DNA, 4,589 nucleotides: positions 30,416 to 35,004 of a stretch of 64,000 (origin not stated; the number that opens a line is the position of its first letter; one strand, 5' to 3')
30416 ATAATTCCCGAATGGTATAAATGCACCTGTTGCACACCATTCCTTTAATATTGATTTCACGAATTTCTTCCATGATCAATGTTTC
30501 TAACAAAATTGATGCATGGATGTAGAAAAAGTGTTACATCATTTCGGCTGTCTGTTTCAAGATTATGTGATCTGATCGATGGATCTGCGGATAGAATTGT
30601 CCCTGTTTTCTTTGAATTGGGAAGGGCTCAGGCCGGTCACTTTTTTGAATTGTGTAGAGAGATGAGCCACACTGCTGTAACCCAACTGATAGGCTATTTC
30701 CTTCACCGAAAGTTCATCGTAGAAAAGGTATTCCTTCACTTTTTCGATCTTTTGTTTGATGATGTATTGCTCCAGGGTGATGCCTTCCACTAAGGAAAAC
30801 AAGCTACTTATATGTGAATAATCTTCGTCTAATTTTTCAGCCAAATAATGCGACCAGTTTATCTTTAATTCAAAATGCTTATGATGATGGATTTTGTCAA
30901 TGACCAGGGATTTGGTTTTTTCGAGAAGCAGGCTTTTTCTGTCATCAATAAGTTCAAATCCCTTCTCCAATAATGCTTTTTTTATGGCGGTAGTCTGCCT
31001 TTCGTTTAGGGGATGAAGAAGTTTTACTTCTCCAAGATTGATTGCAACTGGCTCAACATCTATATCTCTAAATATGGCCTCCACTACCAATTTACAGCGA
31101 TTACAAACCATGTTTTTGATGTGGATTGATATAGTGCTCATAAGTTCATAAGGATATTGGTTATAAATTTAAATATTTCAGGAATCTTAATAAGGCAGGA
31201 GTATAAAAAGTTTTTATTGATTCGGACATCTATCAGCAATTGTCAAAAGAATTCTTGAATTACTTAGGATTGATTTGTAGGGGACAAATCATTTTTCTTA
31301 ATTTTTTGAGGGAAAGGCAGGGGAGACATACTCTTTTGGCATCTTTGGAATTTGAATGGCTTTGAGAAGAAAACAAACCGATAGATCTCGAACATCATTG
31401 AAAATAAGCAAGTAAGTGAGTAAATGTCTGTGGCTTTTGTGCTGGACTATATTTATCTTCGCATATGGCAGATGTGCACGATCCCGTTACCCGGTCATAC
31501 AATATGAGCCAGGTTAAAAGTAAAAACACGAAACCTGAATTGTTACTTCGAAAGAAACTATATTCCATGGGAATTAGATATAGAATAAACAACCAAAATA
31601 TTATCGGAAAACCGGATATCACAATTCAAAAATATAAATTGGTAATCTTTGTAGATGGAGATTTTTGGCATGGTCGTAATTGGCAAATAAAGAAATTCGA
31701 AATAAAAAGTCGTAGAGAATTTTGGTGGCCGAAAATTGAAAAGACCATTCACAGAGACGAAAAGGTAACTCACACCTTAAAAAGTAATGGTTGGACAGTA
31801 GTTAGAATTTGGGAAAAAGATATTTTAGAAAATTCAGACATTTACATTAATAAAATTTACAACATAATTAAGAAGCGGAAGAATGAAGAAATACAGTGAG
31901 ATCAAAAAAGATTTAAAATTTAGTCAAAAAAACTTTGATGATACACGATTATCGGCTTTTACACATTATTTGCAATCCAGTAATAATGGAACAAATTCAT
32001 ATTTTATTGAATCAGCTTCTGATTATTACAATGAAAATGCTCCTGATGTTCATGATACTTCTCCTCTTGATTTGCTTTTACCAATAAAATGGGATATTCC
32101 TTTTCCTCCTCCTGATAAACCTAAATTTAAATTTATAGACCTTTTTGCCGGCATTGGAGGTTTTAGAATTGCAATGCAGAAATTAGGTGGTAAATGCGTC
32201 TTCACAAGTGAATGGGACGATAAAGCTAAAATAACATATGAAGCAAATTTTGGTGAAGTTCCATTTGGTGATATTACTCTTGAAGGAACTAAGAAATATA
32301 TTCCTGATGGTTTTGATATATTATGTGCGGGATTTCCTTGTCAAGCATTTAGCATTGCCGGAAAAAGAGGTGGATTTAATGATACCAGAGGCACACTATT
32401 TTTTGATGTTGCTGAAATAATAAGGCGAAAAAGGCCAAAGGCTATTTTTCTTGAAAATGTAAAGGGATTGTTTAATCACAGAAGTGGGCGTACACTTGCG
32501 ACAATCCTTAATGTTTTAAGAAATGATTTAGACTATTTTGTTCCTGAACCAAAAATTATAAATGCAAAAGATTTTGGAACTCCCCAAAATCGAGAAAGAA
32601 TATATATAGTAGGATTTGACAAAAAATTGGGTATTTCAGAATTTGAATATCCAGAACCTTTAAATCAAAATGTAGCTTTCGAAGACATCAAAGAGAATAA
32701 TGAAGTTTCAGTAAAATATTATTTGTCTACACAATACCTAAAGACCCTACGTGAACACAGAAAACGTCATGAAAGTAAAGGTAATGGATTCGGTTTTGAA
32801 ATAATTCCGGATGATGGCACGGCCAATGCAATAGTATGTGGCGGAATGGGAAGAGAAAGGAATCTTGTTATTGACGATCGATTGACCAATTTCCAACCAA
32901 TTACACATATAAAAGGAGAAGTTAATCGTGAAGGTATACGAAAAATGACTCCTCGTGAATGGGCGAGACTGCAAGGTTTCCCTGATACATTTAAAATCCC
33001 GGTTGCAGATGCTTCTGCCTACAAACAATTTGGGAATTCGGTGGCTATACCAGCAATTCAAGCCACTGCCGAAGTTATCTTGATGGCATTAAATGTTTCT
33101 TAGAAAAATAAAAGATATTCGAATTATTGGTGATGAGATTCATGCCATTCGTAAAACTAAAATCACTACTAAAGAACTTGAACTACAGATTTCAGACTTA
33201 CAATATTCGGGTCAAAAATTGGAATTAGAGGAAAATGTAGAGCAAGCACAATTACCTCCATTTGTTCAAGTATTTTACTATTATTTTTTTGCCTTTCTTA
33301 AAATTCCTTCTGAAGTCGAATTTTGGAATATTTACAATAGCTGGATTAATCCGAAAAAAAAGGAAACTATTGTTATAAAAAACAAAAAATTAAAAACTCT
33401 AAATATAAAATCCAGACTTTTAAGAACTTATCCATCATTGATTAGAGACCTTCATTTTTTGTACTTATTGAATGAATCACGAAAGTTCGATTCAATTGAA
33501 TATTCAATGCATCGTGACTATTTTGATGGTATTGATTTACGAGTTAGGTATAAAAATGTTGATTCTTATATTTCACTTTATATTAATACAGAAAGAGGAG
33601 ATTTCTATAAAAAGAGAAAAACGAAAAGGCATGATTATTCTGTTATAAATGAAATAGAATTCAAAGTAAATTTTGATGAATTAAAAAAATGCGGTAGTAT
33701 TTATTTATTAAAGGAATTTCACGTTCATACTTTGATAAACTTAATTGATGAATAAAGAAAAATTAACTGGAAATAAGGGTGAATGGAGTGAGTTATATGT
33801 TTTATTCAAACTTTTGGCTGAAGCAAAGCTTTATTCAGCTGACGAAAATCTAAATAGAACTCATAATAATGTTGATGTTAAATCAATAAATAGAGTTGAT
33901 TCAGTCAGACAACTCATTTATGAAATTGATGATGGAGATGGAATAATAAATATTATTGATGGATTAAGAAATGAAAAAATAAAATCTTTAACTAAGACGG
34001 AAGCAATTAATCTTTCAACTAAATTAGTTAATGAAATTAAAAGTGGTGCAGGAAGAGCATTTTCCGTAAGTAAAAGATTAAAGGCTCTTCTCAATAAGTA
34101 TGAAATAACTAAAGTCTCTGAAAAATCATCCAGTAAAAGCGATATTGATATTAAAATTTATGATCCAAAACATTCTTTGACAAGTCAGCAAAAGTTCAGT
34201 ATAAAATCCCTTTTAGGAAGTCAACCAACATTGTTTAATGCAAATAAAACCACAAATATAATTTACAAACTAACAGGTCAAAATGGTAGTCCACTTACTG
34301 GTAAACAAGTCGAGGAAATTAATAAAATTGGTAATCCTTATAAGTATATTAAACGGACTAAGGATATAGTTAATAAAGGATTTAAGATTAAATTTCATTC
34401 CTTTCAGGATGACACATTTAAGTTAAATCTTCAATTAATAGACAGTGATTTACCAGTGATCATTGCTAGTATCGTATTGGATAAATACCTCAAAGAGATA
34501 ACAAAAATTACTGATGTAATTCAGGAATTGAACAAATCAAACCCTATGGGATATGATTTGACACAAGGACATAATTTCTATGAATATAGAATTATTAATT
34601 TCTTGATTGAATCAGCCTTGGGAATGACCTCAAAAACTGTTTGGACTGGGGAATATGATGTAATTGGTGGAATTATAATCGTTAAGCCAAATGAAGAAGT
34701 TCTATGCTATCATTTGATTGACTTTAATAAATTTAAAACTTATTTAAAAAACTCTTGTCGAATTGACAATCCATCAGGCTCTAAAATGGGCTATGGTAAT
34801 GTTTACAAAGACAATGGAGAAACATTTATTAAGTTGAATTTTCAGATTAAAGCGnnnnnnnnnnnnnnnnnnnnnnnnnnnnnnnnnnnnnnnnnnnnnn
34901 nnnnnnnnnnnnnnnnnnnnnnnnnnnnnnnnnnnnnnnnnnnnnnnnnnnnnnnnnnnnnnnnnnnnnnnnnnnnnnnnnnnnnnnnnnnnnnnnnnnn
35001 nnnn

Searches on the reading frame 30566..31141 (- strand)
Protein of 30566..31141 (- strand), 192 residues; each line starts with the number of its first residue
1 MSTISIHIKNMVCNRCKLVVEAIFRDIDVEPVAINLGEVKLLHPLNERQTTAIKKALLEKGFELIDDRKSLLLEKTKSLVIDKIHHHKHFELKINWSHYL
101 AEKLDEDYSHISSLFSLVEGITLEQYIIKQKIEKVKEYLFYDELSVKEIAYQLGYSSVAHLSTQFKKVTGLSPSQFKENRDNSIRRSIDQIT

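Call 54: search_protein_families(library=pfam, proteins=[window:30566-31141:-], max_evalue=0.001)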
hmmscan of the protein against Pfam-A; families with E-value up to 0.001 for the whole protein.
window:30566-31141:- (192 aa): 2 families
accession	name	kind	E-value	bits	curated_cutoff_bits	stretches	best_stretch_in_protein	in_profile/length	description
PF12833.13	HTH_18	-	2.3e-17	63.5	33.6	1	100-178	1-79/80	Helix-turn-helix domain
PF00165.29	HTH_AraC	-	7.3e-12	45.6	26.6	1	143-176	8-40/42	Bacterial regulatory helix-turn-helix proteins, AraC family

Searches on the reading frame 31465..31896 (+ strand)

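Call 54: search_protein_families(library=pfam, proteins=[window:31465-31896:+], max_evalue=0.001)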
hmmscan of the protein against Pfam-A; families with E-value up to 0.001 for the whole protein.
window:31465-31896:+ (144 aa): 3 families
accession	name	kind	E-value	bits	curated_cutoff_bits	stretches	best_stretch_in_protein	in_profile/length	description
PF03852.21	Vsr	-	3.4e-32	110.6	27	1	2-74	1-73/74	DNA mismatch endonuclease Vsr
PF04480.18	DUF559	-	6.7e-07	29.6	20.6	1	94-135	67-108/109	Protein of unknown function (DUF559)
PF18741.7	MTES_1575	-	2.9e-06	27.7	38.2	1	91-133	52-94/96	REase_MTES_1575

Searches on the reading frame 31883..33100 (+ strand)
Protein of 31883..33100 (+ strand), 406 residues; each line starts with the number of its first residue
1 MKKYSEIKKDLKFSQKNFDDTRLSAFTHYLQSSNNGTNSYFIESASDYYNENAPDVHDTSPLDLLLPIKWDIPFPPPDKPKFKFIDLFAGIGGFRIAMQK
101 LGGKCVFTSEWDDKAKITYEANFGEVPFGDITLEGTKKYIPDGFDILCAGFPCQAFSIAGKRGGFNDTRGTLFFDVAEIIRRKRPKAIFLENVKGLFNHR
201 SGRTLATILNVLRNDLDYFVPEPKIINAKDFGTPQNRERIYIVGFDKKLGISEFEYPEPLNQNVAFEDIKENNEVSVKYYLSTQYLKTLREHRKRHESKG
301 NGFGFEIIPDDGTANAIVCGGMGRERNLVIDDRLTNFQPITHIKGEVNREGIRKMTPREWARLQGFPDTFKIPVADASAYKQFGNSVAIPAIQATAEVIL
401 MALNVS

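Call 54: search_protein_families(library=pfam, proteins=[window:31883-33100:+], max_evalue=0.001)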
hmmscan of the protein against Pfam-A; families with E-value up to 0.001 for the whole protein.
window:31883-33100:+ (406 aa): 1 family
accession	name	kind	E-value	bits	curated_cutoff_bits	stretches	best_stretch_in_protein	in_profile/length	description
PF00145.23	DNA_methylase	-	7.7e-99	331.6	22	1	82-399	1-322/324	C-5 cytosine-specific DNA methylase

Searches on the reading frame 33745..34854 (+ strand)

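Call 54: search_protein_families(library=pfam, proteins=[window:33745-34854:+], max_evalue=0.001)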
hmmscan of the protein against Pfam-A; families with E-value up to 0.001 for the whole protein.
window:33745-34854:+ (370 aa): 1 family
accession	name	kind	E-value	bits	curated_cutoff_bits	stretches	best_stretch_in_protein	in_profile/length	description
PF09561.16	RE_HpaII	-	1e-111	374.2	25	1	10-369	1-358/359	HpaII restriction endonuclease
